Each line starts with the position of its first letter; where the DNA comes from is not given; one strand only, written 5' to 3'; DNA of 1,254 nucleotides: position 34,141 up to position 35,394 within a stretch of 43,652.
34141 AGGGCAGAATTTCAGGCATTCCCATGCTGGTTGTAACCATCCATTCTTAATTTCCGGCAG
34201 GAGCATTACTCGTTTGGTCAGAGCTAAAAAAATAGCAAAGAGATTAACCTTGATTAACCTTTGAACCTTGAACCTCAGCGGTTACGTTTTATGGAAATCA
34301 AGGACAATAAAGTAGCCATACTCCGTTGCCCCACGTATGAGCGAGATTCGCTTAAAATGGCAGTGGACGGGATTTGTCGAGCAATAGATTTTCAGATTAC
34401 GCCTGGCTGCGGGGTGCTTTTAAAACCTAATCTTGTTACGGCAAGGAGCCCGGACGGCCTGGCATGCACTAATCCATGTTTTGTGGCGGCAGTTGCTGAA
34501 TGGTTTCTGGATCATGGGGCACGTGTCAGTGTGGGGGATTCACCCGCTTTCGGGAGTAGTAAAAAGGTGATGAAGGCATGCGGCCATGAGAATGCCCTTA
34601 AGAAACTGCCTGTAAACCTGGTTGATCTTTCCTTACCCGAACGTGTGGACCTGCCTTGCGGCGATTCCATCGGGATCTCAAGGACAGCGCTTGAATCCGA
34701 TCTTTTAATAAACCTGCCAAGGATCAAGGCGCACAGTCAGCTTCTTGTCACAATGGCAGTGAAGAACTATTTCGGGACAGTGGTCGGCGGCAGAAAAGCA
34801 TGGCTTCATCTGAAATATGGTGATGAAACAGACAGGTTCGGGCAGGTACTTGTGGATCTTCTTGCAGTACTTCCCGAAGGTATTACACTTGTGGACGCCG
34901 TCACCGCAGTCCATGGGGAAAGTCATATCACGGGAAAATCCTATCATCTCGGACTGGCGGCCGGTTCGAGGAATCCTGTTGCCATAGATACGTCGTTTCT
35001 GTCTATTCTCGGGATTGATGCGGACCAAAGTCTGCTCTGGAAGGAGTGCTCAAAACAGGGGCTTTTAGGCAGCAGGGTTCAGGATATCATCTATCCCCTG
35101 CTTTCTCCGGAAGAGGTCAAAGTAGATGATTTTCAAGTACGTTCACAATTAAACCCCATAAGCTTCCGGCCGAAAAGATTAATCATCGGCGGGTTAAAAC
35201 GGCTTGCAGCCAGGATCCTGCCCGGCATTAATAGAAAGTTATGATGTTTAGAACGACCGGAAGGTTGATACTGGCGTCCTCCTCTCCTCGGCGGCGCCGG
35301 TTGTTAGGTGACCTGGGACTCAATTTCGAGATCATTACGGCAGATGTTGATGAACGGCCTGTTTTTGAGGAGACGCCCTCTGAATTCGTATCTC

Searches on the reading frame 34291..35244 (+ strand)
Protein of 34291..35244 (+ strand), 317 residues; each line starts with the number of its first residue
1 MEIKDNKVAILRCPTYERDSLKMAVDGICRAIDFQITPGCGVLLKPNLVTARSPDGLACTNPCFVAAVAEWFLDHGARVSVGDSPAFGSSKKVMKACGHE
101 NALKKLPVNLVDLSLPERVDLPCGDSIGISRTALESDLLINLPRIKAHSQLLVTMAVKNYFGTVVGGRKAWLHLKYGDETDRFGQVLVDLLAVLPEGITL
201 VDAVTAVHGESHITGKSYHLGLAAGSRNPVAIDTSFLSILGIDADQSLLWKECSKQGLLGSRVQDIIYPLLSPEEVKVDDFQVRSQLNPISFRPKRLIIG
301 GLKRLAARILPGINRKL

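Call 8: search_protein_families(library=pfam, proteins=[window:34291-35244:+])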
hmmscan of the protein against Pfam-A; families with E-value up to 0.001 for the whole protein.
window:34291-35244:+ (317 aa): 1 family
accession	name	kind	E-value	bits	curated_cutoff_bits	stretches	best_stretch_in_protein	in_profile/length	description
PF04015.17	DUF362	-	2.8e-45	155.3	24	1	42-235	1-197/200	Domain of unknown function (DUF362)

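Call 11: find_related_loci(query=window:34291-35244:+, collection=genome_contigs, flank=4000)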
Query window:34291-35244:+ (317 aa) in genome_contigs; peptide patterns used: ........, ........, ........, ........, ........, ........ (x = any residue, [..] = any of these).
83 stretches matched a pattern; 10 encode a relative of the query (tblastn E <= 1e-3); 10 distinct loci.
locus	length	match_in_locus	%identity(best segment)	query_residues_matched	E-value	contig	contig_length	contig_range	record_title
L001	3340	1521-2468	95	1-316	0e+0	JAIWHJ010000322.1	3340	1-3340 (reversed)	MAG: Promethearchaeota archaeon isolate JL_US_07_7 NODE_11062_length_3340_cov_0.427194, whole genome shotgun sequence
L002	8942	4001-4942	84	1-314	5e-180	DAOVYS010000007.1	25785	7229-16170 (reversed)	MAG TPA_asm: Pseudomonadota bacterium isolate CSMAG_1789 CSMAG_1789_k141_4005774_length_25785_cov_18.2742, whole genome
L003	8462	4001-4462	29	22-171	3e-9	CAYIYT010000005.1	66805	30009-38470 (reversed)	MAG TPA_asm: uncultured Muribaculaceae bacterium isolate ERP122455_co1_204 genome assembly, contig: NODE_10_length_66805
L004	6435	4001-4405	32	36-164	9e-9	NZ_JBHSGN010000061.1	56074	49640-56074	Dysgonomonas termitidis strain CCUG 66188 GCM70023304_89, whole genome shotgun sequence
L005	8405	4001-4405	30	36-164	1e-8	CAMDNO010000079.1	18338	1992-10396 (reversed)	MAG: Porphyromonas cangingivalis isolate MiH-14oct19-69 genome assembly, contig: MiH-14oct19-C6097, whole genome shotgun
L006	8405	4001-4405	32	36-164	8e-8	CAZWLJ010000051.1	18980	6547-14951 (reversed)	MAG TPA_asm: uncultured Paludibacter sp. isolate SRP192927_co4_26 genome assembly, contig: NODE_5810_length_18980_cov_17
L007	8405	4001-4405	32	36-164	7e-8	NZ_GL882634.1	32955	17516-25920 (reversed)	Bacteroides fluxus YIT 12057 Scfld49, whole genome shotgun sequence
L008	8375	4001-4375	26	46-164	1e-6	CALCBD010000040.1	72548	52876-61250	MAG TPA_asm: uncultured Paludibacter sp. isolate SRR3330157_bin.134_CONCOCT_v1.1_MAG genome assembly, contig: ERZ724089.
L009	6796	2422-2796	29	46-164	1e-6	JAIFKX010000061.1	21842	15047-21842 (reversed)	MAG: Paludibacter sp. isolate bin_132 scaffold_6075, whole genome shotgun sequence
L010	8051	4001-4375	33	46-164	7e-6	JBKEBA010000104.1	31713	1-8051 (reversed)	MAG: Dysgonomonas sp. isolate VLC_084 c_000003687074, whole genome shotgun sequence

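Call 19: find_related_loci(query=window:34291-35244:+, collection=metagenome_contigs, flank=3000)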
Query window:34291-35244:+ (317 aa) in metagenome_contigs; peptide patterns used: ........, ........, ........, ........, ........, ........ (x = any residue, [..] = any of these).
117 stretches matched a pattern; 7 encode a relative of the query (tblastn E <= 1e-3); 7 distinct loci.
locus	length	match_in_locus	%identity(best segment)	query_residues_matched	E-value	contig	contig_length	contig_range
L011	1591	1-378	91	191-316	6e-75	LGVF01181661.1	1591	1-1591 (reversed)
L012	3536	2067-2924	34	6-290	8e-38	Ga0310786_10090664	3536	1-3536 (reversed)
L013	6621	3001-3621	25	36-240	2e-10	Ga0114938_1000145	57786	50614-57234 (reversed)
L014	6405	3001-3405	29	36-164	5e-8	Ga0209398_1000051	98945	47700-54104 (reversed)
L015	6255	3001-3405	32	36-164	5e-8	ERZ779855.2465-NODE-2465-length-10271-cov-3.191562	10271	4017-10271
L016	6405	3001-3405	32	36-164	5e-8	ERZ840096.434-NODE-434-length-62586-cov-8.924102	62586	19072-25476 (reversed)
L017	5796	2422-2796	29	46-164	5e-7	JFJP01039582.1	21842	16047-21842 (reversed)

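Call 21: find_homologous_proteins(query=window:34291-35244:+, max_evalue=1e-40)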
Query window:34291-35244:+ (317 aa): 515 proteins with E <= 1e-40 among 6634 candidates; the best 120 are listed.
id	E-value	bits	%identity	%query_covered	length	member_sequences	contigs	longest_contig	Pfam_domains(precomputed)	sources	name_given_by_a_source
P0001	4.6e-194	662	94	100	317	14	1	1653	PF04015.18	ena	-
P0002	9.9e-174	595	84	99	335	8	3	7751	PF04015.18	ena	-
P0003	2.0e-110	387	59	98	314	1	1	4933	PF04015.18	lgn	-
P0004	5.7e-110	386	57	98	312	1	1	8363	PF04015.18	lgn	-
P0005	6.9e-108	379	58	98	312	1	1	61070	PF04015.18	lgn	-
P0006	2.0e-106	374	55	98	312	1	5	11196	PF04015.18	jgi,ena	-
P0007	6.5e-106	372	56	97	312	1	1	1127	PF04015.18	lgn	-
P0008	2.7e-103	364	53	98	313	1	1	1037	PF04015.18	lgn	-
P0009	6.5e-102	359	56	97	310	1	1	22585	PF04015.18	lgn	-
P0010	1.1e-101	358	55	97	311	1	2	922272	PF04015.18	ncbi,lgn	-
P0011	1.4e-101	358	54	97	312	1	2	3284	PF04015.18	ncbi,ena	-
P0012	4.0e-100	353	56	94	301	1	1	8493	PF04015.18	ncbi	-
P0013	9.6e-100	352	53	97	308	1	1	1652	PF04015.18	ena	-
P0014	9.6e-100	352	52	95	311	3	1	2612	PF04015.18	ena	-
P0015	1.3e-99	352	53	97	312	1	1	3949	PF04015.18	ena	-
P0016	1.3e-99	352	53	96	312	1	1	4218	PF04015.18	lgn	-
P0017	1.7e-99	351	53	97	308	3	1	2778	PF04015.18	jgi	-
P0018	5.3e-99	350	53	97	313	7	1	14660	PF04015.18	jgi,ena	-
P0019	6.0e-99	349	52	98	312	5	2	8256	PF04015.18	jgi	jgi:uncharacterized protein (DUF362 family)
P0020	8.8e-99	349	52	98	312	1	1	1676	PF04015.18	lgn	-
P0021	1.0e-98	349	52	97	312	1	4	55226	PF04015.18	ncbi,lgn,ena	-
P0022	1.3e-98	348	52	97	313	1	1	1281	PF04015.18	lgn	-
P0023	1.6e-98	348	51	97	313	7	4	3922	PF04015.18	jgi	jgi:uncharacterized protein (DUF362 family)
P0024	2.1e-98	348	50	97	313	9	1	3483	PF04015.18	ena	-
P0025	2.3e-98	348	50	97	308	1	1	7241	PF04015.18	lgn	-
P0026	2.5e-98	347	50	97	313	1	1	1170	PF04015.18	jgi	jgi:uncharacterized protein (DUF362 family)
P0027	3.0e-98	347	53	97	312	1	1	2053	PF04015.18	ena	-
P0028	3.2e-98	347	51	97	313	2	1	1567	PF04015.18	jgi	jgi:uncharacterized protein (DUF362 family)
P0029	3.6e-98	347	52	97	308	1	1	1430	PF04015.18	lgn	-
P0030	8.1e-98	346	53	97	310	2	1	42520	PF04015.18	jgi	-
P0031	1.1e-97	345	52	95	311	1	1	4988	PF04015.18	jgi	jgi:uncharacterized protein (DUF362 family)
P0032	1.2e-97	345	53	95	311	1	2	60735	PF04015.18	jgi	jgi:uncharacterized protein (DUF362 family)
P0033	1.3e-97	345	51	97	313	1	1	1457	PF04015.18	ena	-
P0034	1.7e-97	345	52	97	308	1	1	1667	PF04015.18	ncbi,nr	ncbi:MAG: DUF362 domain-containing protein [Nitrospirota bacterium]|nr:DUF362 domain-containing prot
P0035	1.7e-97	345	52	97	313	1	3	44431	PF04015.18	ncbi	-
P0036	2.4e-97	344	50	97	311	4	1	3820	PF04015.18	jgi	jgi:uncharacterized protein (DUF362 family)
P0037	3.0e-97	344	53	97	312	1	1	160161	PF04015.18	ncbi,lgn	ncbi:MAG: DUF362 domain-containing protein [Thermodesulfobacteriota bacterium]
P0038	3.2e-97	344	51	97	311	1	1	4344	PF04015.18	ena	-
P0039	3.3e-97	344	52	95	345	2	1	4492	PF04015.18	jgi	-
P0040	3.7e-97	344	51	96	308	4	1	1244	PF04015.18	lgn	-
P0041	4.1e-97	343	53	97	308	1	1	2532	PF04015.18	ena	-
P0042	4.1e-97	343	52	97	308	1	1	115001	PF04015.18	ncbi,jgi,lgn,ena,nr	ncbi:MAG: DUF362 domain-containing protein [Desulfobulbaceae bacterium]|nr:DUF362 domain-containing 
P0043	4.9e-97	343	52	95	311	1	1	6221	PF04015.18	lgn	-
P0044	5.6e-97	343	52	96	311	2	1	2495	PF04015.18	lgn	-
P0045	5.7e-97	343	50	97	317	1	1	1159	PF04015.18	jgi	-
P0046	5.7e-97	343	50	97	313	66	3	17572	PF04015.18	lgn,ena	-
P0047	6.8e-97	343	53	97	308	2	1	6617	PF04015.18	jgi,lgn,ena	-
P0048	9.2e-97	342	52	97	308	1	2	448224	PF04015.18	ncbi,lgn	-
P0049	9.3e-97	342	52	97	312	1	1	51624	PF04015.18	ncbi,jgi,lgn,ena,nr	ncbi:MAG: DUF362 domain-containing protein [Desulfobulbaceae bacterium]|nr:DUF362 domain-containing 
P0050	9.5e-97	342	51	97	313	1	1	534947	PF04015.18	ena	-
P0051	1.1e-96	342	52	97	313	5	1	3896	PF04015.18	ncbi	-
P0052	1.2e-96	342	52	97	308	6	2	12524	PF04015.18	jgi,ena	-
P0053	1.3e-96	342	52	97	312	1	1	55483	PF04015.18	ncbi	-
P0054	1.3e-96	342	51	97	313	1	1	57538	PF04015.18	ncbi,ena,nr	ncbi:MAG: DUF362 domain-containing protein [Desulfobulbales bacterium]|nr:DUF362 domain-containing p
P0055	1.7e-96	341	51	97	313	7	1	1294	PF04015.18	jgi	jgi:uncharacterized protein (DUF362 family)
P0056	1.9e-96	341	54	91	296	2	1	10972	PF04015.18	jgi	-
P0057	2.0e-96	341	51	97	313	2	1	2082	PF04015.18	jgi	jgi:uncharacterized protein (DUF362 family)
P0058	2.0e-96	341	49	95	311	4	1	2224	PF04015.18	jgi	jgi:uncharacterized protein (DUF362 family)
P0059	2.2e-96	341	53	97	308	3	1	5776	PF04015.18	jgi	jgi:uncharacterized protein (DUF362 family)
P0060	2.2e-96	341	53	97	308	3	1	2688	PF04015.18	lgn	-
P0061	2.5e-96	341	50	97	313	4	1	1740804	PF04015.18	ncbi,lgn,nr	ncbi:MAG: DUF362 domain-containing protein [Deltaproteobacteria bacterium]|nr:MAG: DUF362 domain-con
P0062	2.7e-96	341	53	97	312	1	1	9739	PF04015.18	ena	-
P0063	2.8e-96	341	50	97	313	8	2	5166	PF04015.18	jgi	jgi:uncharacterized protein (DUF362 family)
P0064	3.2e-96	340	52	100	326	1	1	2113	PF04015.18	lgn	-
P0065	3.6e-96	340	51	95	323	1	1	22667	PF04015.18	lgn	-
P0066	3.7e-96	340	52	97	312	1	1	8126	PF04015.18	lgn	-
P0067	4.1e-96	340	51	97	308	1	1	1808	PF04015.18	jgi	-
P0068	4.6e-96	340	52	99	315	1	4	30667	PF04015.18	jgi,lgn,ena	jgi:uncharacterized protein (DUF362 family)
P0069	5.4e-96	340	50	97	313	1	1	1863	PF04015.18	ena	-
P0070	5.5e-96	340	52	97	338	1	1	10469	PF04015.18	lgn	-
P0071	5.7e-96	340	52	97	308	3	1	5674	PF04015.18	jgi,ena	-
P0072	6.3e-96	339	49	97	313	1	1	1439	PF04015.18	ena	-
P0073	7.4e-96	339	51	97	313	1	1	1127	PF04015.18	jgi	-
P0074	9.5e-96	339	52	97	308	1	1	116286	PF04015.18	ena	-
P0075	9.6e-96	339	51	97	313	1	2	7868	PF04015.18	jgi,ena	jgi:uncharacterized protein (DUF362 family)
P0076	1.1e-95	339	51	97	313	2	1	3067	PF04015.18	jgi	jgi:uncharacterized protein (DUF362 family)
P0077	1.1e-95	339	51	97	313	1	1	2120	PF04015.18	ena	-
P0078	1.2e-95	339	53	96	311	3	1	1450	PF04015.18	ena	-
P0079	1.2e-95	339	50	97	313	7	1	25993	PF04015.18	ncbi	-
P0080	1.5e-95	338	53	97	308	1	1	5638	PF04015.18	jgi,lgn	jgi:uncharacterized protein (DUF362 family)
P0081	1.6e-95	338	50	97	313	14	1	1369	PF04015.18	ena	-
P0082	1.7e-95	338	50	97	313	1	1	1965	PF04015.18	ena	-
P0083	3.2e-95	337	50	97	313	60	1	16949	PF04015.18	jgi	jgi:uncharacterized protein (DUF362 family)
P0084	3.2e-95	337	50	96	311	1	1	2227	PF04015.18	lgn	-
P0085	3.3e-95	337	52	97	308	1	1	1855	PF04015.18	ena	-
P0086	3.7e-95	337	50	97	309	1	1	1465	PF04015.18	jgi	-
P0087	3.9e-95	337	49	100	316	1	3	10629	PF04015.18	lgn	-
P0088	4.3e-95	337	50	95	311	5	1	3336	PF04015.18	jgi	-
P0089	4.3e-95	337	50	97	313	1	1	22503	PF04015.18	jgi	jgi:uncharacterized protein (DUF362 family)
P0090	4.7e-95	337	53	97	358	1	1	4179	PF04015.18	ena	-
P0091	5.0e-95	337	51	97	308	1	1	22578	PF04015.18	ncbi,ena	-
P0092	5.1e-95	337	50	97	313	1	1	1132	PF04015.18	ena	-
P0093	5.3e-95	336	50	97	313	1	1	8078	PF04015.18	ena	-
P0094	6.7e-95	336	51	97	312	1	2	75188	PF04015.18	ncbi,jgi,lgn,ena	jgi:uncharacterized protein (DUF362 family)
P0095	7.2e-95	336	52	97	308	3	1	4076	PF04015.18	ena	-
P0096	8.1e-95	336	50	97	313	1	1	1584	PF04015.18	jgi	-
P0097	8.6e-95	336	51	97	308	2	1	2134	PF04015.18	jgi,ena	-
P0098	1.0e-94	336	50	97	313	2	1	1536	PF04015.18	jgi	-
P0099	1.3e-94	335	49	97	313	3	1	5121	PF04015.18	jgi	jgi:uncharacterized protein (DUF362 family)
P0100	1.7e-94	335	51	97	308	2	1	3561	PF04015.18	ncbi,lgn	-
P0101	2.0e-94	335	49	97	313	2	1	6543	PF04015.18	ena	-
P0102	2.4e-94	334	51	97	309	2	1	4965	PF04015.18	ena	-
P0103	2.5e-94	334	50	97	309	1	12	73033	PF04015.18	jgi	jgi:uncharacterized protein (DUF362 family)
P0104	3.0e-94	334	51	97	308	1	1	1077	PF04015.18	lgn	-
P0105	3.5e-94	334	50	97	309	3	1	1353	PF04015.18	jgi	jgi:uncharacterized protein (DUF362 family)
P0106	4.1e-94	334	50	97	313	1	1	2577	PF04015.18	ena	-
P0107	4.3e-94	333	49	97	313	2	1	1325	PF04015.18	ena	-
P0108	4.9e-94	333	50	97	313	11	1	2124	PF04015.18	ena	-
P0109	4.9e-94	333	50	97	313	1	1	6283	PF04015.18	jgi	-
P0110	6.2e-94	333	50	97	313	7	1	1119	PF04015.18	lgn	-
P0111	6.6e-94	333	54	96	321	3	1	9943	PF04015.18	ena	-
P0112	7.3e-94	333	51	97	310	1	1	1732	PF04015.18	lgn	-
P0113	8.1e-94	333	50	97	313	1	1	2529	PF04015.18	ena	-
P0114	8.7e-94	332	49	97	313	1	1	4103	PF04015.18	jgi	jgi:uncharacterized protein (DUF362 family)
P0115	9.0e-94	332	51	97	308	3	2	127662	PF04015.18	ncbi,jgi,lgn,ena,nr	ncbi:MAG: hypothetical protein CVU68_06740 [Deltaproteobacteria bacterium HGW-Deltaproteobacteria-3]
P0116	9.5e-94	332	50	97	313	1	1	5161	PF04015.18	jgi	-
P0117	9.6e-94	332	51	97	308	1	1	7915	PF04015.18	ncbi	ncbi:MAG: DUF362 domain-containing protein [Desulfurivibrionaceae bacterium]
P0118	9.7e-94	332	51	99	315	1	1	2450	PF04015.18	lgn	-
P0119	1.0e-93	332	50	97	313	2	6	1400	PF04015.18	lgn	-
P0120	1.2e-93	332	49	98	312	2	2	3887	PF04015.18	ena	-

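Call 22: find_encoding_contigs(protein=P0002, flank=3000, max_places=3)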
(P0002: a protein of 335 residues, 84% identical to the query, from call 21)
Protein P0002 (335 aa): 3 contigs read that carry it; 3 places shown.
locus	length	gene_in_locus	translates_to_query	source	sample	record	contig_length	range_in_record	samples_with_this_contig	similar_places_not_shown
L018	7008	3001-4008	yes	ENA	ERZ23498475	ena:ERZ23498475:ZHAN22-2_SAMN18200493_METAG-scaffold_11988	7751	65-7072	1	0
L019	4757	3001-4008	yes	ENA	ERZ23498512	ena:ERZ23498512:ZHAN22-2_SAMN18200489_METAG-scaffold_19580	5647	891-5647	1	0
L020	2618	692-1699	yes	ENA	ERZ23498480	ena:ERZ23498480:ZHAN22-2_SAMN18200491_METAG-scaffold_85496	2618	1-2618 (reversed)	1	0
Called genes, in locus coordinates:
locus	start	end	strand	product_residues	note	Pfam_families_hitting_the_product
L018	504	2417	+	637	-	PF00330:Aconitase, PF00694:Aconitase_C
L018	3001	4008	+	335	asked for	PF04015:DUF362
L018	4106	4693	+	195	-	PF02545:Maf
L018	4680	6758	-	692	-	PF02092:tRNA_synt_2f, PF05746:DALR_1 (weak)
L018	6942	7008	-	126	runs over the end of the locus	-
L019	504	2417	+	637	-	PF00330:Aconitase, PF00694:Aconitase_C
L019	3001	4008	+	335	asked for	PF04015:DUF362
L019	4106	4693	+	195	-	PF02545:Maf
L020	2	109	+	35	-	?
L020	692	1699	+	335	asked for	PF04015:DUF362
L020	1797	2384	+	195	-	PF02545:Maf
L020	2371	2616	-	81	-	?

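Call 23: find_encoding_contigs(protein=P0003, flank=3000, max_places=2)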
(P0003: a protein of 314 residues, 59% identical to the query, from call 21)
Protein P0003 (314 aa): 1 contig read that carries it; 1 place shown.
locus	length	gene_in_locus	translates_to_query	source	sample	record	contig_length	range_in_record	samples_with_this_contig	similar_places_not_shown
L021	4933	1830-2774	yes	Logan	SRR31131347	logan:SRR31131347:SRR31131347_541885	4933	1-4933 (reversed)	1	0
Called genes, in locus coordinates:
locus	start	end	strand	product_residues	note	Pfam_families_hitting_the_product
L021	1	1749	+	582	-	?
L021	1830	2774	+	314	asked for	PF04015:DUF362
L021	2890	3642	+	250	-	PF00106:adh_short, PF08659:KR, PF23441:SDR, PF13561:adh_short_C2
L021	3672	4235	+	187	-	PF02545:Maf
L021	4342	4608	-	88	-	-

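Call 24: find_encoding_contigs(protein=P0004, flank=3000, max_places=2)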
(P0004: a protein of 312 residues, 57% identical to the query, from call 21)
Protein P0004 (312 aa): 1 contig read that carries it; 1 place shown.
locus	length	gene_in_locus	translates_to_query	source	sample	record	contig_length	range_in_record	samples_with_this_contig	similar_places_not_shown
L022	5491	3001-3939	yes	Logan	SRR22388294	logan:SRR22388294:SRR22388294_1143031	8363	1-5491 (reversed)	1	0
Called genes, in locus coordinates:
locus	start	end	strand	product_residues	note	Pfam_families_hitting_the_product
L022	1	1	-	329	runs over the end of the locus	PF02154:FliM, PF01052:FliMN_C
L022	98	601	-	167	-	PF03748:FliL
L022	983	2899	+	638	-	PF00330:Aconitase, PF00694:Aconitase_C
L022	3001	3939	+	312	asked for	PF04015:DUF362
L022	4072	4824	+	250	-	PF00106:adh_short, PF08659:KR, PF23441:SDR, PF13561:adh_short_C2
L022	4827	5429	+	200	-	PF02545:Maf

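Call 25: find_encoding_contigs(protein=P0005, flank=3000, max_places=2)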
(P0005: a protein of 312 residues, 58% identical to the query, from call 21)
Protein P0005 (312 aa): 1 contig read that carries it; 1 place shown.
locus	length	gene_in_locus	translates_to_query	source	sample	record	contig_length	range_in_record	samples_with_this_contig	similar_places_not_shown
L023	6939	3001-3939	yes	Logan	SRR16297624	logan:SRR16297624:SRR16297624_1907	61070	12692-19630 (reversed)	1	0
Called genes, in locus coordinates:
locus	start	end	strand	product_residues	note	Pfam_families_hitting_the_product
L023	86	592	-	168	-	PF03748:FliL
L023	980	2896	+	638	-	PF00330:Aconitase, PF00694:Aconitase_C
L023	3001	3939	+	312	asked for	PF04015:DUF362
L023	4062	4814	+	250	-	PF00106:adh_short, PF08659:KR, PF23441:SDR, PF13561:adh_short_C2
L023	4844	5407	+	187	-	PF02545:Maf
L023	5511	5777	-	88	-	-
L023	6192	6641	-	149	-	PF00990:GGDEF, PF00817:IMS (weak)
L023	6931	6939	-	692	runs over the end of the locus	PF02092:tRNA_synt_2f, PF05746:DALR_1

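Call 26: find_encoding_contigs(protein=P0010, flank=3000, max_places=2)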
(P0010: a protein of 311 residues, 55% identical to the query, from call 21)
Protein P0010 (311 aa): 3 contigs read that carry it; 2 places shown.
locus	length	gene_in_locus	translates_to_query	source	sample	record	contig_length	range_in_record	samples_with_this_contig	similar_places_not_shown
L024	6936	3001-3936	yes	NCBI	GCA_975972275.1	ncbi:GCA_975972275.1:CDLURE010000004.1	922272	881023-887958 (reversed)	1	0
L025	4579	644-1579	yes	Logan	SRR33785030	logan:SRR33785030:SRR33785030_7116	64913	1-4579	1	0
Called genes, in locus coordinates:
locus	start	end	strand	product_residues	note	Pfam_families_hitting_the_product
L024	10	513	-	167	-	PF03748:FliL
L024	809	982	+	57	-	-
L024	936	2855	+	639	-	PF00330:Aconitase, PF00694:Aconitase_C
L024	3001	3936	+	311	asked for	PF04015:DUF362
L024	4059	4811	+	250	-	PF00106:adh_short, PF08659:KR, PF23441:SDR, PF13561:adh_short_C2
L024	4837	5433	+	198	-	PF02545:Maf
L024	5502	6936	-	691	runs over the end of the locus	PF02092:tRNA_synt_2f, PF05746:DALR_1 (weak)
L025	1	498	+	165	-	?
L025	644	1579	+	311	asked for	PF04015:DUF362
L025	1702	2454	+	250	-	PF00106:adh_short, PF08659:KR, PF23441:SDR, PF13561:adh_short_C2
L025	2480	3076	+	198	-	PF02545:Maf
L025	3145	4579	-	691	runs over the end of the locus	PF02092:tRNA_synt_2f, PF05746:DALR_1 (weak)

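Call 51: find_encoding_contigs(protein=P0006, flank=2500, max_places=3)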
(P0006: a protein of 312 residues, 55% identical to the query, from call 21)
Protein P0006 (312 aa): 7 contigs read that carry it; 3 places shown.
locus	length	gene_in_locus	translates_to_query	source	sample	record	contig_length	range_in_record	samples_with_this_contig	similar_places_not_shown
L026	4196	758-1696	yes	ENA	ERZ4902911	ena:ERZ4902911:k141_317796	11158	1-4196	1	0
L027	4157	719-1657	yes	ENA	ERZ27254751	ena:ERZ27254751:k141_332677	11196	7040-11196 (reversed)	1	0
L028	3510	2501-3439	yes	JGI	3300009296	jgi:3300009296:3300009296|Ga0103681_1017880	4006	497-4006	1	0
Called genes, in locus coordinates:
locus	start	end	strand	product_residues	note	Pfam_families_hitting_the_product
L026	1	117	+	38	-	?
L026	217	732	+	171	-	PF00694:Aconitase_C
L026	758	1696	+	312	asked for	PF04015:DUF362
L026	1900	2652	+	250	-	PF00106:adh_short, PF08659:KR, PF23441:SDR, PF13561:adh_short_C2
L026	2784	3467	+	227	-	PF02545:Maf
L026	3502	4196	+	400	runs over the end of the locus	PF13185:GAF_2 (weak), PF02518:HATPase_c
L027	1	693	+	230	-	?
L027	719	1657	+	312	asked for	PF04015:DUF362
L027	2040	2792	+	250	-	PF00106:adh_short, PF08659:KR, PF23441:SDR, PF13561:adh_short_C2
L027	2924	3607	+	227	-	PF02545:Maf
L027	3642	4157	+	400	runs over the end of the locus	PF13185:GAF_2 (weak), PF02518:HATPase_c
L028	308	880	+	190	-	PF00466:Ribosomal_L10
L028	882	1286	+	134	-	PF16320:Ribosomal_L12_N, PF00542:Ribosomal_L12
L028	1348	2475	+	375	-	PF00330:Aconitase, PF00694:Aconitase_C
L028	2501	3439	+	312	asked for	PF04015:DUF362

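Call 52: find_encoding_contigs(protein=P0009, flank=2500, max_places=2)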
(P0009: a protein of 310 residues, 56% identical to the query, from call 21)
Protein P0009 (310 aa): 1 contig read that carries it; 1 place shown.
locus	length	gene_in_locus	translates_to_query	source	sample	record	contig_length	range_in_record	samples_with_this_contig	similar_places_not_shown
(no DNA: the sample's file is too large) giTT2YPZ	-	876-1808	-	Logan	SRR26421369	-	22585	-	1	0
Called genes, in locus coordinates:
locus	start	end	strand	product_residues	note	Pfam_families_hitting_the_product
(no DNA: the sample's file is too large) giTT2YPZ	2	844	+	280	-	?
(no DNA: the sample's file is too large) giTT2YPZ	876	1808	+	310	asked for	PF04015:DUF362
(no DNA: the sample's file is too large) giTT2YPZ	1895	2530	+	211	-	PF02545:Maf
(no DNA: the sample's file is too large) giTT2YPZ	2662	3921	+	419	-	PF00563:EAL, PF08668:HDOD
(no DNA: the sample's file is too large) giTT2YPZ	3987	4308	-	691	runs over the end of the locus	PF02092:tRNA_synt_2f, PF05746:DALR_1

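Call 53: find_encoding_contigs(protein=P0012, flank=2500, max_places=2)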
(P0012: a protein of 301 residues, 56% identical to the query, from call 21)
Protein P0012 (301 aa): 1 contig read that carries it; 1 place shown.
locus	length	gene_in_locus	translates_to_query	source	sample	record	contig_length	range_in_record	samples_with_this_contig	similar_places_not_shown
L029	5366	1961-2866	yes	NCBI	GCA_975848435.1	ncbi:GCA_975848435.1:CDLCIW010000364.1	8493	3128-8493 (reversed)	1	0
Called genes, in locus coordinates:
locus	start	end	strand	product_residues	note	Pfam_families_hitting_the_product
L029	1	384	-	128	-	?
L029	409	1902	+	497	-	PF00330:Aconitase, PF00694:Aconitase_C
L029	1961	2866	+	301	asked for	PF04015:DUF362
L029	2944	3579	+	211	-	PF02545:Maf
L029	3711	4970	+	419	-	PF00563:EAL, PF08668:HDOD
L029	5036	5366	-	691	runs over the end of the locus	PF02092:tRNA_synt_2f, PF05746:DALR_1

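Call 70: find_encoding_contigs(protein=P0001, flank=3000, max_places=4)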
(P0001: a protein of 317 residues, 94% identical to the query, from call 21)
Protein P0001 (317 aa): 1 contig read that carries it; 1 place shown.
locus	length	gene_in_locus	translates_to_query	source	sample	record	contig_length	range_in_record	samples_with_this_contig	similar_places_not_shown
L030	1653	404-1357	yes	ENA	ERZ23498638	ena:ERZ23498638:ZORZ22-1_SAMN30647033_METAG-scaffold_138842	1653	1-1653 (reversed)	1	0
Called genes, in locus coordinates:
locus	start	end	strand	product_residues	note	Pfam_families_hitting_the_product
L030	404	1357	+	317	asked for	PF04015:DUF362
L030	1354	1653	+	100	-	?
